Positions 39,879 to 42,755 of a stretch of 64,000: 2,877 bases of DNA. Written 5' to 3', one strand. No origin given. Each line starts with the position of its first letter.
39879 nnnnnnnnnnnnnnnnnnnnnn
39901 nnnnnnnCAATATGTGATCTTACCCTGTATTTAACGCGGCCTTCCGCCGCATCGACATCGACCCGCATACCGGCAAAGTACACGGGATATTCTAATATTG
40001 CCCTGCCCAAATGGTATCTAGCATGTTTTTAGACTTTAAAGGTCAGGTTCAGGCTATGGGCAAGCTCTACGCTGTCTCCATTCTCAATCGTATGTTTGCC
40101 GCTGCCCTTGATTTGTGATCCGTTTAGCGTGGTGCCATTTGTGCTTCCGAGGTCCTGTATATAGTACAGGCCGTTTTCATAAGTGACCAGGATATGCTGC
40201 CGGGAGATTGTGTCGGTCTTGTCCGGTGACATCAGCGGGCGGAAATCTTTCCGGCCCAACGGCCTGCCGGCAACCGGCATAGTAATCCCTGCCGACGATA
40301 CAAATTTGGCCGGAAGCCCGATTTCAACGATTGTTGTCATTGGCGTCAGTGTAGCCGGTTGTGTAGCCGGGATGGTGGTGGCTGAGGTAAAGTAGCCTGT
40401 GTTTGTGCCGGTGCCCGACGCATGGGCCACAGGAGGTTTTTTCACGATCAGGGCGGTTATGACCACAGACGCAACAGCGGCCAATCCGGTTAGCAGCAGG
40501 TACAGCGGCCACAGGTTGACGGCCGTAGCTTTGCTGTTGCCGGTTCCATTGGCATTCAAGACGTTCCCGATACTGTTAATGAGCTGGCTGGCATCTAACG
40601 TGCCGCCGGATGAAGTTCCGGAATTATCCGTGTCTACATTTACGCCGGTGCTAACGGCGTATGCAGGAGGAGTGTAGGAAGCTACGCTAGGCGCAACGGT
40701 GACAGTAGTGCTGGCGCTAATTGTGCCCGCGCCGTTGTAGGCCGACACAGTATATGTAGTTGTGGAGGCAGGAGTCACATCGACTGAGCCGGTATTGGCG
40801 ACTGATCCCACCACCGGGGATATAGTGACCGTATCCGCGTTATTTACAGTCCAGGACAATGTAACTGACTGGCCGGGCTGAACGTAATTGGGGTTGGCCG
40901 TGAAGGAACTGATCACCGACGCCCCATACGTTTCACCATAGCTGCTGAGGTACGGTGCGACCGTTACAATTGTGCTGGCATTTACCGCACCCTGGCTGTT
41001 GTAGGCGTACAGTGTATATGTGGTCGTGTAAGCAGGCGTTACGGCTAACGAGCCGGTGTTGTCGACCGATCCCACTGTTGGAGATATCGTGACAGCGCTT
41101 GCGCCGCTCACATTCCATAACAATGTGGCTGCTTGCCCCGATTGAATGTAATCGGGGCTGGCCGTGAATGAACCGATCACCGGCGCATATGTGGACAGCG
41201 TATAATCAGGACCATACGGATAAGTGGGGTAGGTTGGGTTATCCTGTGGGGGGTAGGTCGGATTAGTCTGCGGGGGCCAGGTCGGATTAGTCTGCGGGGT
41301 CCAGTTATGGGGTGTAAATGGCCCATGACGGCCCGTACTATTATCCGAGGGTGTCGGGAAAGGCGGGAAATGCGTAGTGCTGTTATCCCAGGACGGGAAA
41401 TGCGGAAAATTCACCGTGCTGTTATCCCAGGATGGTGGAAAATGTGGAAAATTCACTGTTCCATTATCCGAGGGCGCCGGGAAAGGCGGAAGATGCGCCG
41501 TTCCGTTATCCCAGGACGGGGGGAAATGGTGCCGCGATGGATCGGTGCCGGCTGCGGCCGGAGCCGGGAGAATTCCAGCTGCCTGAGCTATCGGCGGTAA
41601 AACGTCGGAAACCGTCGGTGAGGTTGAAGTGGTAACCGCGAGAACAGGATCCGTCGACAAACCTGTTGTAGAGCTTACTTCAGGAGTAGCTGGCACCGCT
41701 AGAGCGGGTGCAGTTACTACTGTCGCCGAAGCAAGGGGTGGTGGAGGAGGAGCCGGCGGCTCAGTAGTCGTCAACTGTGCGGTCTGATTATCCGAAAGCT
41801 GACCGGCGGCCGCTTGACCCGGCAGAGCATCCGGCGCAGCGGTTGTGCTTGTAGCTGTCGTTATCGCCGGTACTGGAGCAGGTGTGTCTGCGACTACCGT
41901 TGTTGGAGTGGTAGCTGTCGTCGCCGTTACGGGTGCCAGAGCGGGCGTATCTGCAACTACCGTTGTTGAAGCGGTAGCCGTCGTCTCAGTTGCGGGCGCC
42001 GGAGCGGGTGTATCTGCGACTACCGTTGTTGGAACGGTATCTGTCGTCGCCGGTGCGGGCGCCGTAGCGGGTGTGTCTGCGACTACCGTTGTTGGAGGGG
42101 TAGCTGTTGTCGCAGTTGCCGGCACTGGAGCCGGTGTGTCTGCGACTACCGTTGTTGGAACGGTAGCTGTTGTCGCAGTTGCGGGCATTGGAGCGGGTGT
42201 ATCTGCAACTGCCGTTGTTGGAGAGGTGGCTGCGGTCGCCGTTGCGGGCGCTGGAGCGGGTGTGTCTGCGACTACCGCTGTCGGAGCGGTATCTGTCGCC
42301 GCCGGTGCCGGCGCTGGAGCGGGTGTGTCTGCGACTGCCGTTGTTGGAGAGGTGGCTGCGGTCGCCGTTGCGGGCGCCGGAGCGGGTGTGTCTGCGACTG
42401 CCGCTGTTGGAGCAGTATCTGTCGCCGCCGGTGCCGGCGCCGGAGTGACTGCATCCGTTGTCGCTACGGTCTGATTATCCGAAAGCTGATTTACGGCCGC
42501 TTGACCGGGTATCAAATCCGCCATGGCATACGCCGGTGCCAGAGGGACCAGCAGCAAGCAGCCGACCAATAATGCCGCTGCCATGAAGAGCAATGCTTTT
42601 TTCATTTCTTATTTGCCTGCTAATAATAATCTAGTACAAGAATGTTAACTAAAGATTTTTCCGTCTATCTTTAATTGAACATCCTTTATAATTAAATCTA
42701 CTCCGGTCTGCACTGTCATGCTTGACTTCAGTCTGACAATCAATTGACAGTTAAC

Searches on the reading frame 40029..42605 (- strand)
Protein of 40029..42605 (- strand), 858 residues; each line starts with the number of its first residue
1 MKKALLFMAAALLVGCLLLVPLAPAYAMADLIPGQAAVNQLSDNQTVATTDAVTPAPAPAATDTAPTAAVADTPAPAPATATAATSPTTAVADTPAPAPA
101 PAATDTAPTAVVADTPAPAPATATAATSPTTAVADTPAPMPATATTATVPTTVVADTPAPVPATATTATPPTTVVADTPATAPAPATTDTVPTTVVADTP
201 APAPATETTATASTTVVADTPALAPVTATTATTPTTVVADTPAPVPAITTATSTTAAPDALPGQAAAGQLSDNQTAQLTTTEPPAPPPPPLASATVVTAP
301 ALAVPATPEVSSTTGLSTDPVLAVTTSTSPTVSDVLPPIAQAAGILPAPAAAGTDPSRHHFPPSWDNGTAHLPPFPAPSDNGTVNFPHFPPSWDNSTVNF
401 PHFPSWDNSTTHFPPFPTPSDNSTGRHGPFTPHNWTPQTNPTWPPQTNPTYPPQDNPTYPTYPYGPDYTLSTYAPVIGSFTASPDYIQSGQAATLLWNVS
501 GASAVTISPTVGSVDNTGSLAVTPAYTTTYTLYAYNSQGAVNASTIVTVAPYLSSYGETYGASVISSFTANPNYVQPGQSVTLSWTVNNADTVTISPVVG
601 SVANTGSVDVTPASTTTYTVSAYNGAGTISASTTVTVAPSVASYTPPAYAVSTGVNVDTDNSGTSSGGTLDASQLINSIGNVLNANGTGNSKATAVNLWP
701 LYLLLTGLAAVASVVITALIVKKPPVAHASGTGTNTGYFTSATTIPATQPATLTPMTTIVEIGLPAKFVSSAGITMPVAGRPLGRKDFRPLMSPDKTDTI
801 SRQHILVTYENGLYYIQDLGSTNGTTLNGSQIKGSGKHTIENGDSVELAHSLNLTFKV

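Call 6: search_protein_families(library=pfam, proteins=[window:40029-42605:-])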
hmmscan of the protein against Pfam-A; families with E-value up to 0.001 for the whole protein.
window:40029-42605:- (858 aa): 1 family
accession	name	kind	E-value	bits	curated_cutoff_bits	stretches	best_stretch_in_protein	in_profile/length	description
PF00498.31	FHA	-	1.2e-12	48.5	20.7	1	798-848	16-66/67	FHA domain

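Call 71: search_protein_families(library=ncbifam, proteins=[window:40029-42605:-], max_evalue=0.01)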
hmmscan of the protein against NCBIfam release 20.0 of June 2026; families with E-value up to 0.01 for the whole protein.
window:40029-42605:- (858 aa): 4 families
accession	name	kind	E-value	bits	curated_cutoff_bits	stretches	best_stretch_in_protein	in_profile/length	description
TIGR03354.1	VI_FHA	hypoth_equivalog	1.8e-07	31.3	120.25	1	776-848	21-94/420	type VI secretion system-associated FHA domain protein TagH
NF049868.1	FhaB_Rv0019c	equivalog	3.5e-06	27.2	125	1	798-836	103-141/158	FHA domain-containing protein FhaB/FipA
NF041660.2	oxygluDhInhib_OdhI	equivalog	0.0014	18.5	200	1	799-848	74-120/130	oxoglutarate dehydrogenase inhibitor Odhl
NF052573.1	HisKinEspAMyxo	equivalog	0.0025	15.9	1400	1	799-849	64-112/755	serine histidine kinase EspA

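Call 72: search_protein_families(library=padloc, proteins=[window:40029-42605:-], max_evalue=0.01)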
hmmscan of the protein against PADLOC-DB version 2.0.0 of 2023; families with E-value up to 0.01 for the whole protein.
window:40029-42605:- (858 aa): 0 families
